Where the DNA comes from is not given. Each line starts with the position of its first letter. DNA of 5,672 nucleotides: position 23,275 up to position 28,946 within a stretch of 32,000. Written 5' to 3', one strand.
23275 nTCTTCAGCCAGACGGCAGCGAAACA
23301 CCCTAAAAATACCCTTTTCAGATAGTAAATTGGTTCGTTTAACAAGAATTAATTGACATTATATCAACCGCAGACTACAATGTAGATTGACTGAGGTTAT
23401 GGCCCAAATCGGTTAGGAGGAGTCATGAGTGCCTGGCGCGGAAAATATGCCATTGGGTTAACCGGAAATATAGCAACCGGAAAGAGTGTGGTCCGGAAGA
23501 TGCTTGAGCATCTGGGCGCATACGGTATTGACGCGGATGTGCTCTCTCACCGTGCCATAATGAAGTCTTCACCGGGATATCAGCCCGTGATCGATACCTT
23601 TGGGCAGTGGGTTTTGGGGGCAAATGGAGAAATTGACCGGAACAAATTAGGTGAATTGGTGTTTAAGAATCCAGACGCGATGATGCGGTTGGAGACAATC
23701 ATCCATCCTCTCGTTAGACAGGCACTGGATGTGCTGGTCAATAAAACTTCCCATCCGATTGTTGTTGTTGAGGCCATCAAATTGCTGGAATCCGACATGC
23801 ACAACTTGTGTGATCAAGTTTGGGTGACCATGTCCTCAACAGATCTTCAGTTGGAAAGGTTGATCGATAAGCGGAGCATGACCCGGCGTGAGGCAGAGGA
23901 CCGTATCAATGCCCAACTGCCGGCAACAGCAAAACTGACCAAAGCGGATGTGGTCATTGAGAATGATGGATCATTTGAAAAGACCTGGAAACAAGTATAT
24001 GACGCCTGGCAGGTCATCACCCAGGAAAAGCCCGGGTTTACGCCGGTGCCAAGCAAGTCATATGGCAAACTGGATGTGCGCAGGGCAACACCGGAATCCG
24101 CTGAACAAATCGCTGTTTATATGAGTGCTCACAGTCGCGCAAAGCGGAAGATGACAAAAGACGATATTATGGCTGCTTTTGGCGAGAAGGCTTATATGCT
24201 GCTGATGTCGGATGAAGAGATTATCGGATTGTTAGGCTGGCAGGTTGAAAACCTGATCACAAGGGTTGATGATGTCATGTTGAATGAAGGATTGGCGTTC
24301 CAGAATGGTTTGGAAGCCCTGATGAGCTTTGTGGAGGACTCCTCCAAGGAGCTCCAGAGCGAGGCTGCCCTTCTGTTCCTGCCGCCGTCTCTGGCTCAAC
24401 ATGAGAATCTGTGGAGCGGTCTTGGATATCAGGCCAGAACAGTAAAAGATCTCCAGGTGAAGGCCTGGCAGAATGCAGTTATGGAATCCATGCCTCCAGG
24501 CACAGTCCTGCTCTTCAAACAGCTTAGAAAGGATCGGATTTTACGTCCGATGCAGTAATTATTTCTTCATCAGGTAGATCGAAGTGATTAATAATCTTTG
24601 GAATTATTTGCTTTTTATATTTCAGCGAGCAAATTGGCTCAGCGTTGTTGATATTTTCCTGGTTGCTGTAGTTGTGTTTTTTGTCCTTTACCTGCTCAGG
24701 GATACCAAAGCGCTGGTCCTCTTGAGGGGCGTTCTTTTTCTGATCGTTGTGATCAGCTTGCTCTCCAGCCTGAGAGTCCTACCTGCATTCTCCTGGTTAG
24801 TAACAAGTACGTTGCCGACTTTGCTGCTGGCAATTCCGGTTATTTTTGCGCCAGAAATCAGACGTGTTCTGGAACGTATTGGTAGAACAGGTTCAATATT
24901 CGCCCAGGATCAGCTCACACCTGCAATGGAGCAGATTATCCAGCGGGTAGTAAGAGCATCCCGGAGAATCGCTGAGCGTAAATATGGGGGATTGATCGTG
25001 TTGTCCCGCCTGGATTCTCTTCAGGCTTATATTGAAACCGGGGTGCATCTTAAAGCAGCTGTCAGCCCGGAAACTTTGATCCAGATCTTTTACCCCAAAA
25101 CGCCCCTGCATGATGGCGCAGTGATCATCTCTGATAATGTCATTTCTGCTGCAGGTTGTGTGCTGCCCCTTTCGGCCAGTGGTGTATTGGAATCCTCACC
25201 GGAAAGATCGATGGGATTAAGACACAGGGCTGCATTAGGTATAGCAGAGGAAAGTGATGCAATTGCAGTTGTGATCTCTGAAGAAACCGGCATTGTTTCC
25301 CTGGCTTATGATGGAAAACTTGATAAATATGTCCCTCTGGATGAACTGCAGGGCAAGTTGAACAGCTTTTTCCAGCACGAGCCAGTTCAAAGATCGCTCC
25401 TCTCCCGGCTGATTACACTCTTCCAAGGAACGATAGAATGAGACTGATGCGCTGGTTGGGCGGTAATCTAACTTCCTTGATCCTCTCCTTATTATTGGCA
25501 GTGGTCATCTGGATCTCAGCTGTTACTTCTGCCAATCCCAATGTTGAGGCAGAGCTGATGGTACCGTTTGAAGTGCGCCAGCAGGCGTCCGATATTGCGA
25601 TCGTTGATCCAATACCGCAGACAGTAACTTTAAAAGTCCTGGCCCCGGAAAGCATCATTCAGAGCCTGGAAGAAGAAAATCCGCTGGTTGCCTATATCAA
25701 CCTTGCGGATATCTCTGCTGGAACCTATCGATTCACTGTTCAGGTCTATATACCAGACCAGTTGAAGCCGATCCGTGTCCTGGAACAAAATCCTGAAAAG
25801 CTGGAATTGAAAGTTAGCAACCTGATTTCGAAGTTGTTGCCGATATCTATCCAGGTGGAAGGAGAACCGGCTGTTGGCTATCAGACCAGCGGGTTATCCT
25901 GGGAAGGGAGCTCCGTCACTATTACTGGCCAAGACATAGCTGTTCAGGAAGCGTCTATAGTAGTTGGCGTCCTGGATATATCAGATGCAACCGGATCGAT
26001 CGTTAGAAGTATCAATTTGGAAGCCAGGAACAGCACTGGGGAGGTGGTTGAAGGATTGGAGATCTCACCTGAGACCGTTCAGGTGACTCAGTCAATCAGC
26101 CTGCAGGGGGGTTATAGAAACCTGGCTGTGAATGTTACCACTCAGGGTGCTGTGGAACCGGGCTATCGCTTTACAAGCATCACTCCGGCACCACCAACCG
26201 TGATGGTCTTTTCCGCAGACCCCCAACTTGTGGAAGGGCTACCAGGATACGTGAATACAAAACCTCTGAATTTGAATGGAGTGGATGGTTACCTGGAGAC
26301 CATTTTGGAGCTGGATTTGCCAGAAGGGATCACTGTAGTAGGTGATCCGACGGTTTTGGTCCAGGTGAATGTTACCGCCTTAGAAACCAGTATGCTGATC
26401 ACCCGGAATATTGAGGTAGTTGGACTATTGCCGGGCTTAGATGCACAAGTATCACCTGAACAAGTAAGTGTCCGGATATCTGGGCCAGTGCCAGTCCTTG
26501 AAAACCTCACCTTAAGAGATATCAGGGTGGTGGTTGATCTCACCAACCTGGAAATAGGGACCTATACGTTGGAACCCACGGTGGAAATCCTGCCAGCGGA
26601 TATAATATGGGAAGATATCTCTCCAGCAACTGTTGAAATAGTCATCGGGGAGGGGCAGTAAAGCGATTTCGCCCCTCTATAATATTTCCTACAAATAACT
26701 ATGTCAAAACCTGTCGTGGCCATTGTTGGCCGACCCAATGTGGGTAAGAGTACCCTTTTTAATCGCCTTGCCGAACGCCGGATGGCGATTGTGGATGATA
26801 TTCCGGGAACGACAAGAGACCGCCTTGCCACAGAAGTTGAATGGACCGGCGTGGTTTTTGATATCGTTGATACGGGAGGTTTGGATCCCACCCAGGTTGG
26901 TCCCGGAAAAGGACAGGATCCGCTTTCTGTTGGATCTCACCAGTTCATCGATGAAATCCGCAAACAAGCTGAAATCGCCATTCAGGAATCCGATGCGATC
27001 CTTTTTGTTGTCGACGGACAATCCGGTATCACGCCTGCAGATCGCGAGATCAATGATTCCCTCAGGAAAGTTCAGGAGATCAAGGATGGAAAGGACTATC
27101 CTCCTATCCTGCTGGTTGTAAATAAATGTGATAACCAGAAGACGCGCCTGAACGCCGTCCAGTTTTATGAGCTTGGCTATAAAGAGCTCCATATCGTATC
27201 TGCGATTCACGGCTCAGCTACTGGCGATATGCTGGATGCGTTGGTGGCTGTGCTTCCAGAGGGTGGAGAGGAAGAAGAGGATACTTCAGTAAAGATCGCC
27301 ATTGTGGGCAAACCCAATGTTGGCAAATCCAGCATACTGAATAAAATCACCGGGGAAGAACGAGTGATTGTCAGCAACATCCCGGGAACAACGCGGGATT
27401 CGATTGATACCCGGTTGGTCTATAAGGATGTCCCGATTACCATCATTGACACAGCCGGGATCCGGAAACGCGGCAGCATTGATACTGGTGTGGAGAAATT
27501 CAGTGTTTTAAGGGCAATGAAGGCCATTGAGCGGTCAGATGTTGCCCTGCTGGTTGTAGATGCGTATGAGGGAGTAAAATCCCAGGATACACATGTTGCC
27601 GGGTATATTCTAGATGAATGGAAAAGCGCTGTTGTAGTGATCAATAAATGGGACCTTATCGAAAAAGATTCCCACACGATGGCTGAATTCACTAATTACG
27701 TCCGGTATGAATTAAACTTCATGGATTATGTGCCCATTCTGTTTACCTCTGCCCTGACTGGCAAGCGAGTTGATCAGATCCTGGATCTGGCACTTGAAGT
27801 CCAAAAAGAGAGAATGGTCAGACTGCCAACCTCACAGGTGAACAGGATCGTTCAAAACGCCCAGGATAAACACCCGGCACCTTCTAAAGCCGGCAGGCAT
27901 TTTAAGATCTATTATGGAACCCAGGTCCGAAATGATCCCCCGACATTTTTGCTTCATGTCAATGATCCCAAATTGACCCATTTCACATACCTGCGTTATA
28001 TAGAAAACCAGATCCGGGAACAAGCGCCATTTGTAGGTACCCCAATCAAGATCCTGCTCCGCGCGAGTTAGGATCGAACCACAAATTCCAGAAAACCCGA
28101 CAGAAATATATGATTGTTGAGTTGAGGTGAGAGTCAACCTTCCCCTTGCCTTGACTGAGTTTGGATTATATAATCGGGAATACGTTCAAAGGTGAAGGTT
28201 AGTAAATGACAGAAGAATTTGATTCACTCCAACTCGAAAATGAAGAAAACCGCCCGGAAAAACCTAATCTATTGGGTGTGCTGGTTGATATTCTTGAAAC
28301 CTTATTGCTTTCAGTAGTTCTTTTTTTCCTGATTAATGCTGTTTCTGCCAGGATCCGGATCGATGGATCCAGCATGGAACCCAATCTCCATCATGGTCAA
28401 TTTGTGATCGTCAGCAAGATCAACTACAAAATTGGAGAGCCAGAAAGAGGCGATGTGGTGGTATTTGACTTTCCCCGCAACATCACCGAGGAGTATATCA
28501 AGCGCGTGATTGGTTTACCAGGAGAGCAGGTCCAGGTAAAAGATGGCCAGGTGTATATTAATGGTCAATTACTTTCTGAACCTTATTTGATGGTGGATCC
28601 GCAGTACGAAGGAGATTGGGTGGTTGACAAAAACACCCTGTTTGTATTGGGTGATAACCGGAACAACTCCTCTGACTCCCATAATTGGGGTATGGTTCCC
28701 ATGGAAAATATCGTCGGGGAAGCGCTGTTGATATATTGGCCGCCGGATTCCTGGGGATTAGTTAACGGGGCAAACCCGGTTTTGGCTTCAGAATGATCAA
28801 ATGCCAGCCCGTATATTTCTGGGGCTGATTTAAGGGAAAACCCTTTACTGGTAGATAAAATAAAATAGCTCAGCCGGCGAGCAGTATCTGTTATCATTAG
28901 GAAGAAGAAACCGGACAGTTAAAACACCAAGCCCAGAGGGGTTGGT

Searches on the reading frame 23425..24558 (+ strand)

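Call 61: search_protein_families(library=pfam, proteins=[window:23425-24558:+])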
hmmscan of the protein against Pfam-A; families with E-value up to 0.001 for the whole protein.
window:23425-24558:+ (377 aa): 1 family
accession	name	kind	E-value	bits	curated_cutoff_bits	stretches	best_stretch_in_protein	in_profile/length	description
PF01121.26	CoaE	-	1.6e-45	155.4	27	1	9-184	2-178/180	Dephospho-CoA kinase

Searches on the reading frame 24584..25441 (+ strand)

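Call 62: search_protein_families(library=pfam, proteins=[window:24584-25441:+])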
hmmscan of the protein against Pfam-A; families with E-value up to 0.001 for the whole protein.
window:24584-25441:+ (285 aa): 2 families
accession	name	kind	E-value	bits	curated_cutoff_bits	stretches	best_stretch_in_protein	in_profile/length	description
PF02457.21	DAC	-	3.7e-40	136.7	27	1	124-246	2-119/119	DisA bacterial checkpoint controller nucleotide-binding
PF19293.4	CdaA_N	-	0.0009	19.8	23.8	0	20-63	9-52/81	CdaA N-terminal transmembrane domain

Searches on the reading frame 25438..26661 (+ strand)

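Call 62: search_protein_families(library=pfam, proteins=[window:25438-26661:+])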
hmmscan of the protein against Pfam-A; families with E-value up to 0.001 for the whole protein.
window:25438-26661:+ (407 aa): 1 family
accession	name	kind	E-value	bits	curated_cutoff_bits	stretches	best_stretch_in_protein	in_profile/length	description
PF07949.17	YbbR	-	9e-23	80.8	22.3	3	135-217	2-80/81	YbbR-like protein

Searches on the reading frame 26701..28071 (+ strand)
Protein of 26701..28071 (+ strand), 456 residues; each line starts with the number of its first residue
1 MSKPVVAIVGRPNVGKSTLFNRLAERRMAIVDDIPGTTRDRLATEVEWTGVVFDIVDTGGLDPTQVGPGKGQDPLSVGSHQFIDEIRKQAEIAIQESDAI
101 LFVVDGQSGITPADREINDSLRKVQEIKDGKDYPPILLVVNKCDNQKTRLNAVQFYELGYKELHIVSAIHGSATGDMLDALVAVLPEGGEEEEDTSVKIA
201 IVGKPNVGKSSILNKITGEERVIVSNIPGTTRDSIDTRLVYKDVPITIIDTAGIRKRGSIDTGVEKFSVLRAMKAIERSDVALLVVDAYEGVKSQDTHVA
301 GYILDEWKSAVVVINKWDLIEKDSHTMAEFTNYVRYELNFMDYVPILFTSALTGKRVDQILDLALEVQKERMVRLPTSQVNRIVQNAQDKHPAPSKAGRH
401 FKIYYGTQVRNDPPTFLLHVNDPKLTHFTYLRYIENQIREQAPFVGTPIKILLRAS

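Call 62: search_protein_families(library=pfam, proteins=[window:26701-28071:+])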
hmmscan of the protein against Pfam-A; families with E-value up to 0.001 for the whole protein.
window:26701-28071:+ (456 aa): 17 families
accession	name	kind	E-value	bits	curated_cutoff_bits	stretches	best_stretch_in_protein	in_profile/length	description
PF01926.29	MMR_HSR1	-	3.2e-57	192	21.9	2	198-316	1-113/113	50S ribosome-binding GTPase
PF14714.11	KH_dom-like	-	6e-31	107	27.3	1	374-454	1-81/81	KH-domain-like of EngA bacterial GTPase enzymes, C-terminal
PF02421.24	FeoB_N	-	6.8e-25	87.8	27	2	198-362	2-154/156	Ferrous iron transport protein B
PF00009.33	GTP_EFTU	-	1.1e-21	77.8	26.5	1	199-366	6-184/188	Elongation factor Tu GTP binding domain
PF00350.29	Dynamin_N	-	4.7e-15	56.4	27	0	199-232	1-34/168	Dynamin family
PF03193.22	RsgA_GTPase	-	6.7e-11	42.7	30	1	136-256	56-170/174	RsgA GTPase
PF00071.28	Ras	-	4.9e-10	39.7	21.6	1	198-364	1-156/162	Ras family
PF08477.19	Roc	-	2.2e-09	38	27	0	198-255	1-67/119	Ras of Complex, Roc, domain of DAPkinase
PF04548.22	AIG1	-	8e-09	35.6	27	1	198-336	2-140/212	AIG1 family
PF00025.27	Arf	-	1.3e-07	31.7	22.3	0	194-254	12-68/174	ADP-ribosylation factor family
PF19993.5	DO-GTPase2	-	2.9e-06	27.5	27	0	86-149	109-177/226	Double-GTPase 2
PF09439.16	SRPRB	-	2.5e-05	24.2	25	0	2-26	2-26/178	Signal recognition particle receptor beta subunit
PF13238.12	AAA_18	-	4.7e-05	24.3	29.4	0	6-47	1-36/128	AAA domain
PF00005.33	ABC_tran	-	4.9e-05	24.4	25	0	5-31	13-39/137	ABC transporter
PF13479.12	AAA_24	-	7.9e-05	23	27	0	196-240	2-43/195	AAA domain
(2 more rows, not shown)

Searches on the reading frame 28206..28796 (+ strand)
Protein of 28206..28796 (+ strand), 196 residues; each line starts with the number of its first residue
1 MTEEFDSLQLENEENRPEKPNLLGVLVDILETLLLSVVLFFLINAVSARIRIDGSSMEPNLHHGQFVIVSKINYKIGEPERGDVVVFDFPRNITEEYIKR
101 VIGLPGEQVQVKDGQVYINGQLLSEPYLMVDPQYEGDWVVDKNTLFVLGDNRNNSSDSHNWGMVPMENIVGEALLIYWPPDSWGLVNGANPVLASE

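Call 62: search_protein_families(library=pfam, proteins=[window:28206-28796:+])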
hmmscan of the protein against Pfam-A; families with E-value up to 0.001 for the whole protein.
window:28206-28796:+ (196 aa): 2 families
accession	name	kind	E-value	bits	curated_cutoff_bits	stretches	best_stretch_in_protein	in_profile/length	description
PF10502.14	Peptidase_S26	-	7.5e-50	169.6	22.9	1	32-178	8-168/168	Signal peptidase, peptidase S26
PF00717.28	Peptidase_S24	-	1.2e-05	25.4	23.3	1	50-110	38-90/116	Peptidase S24-like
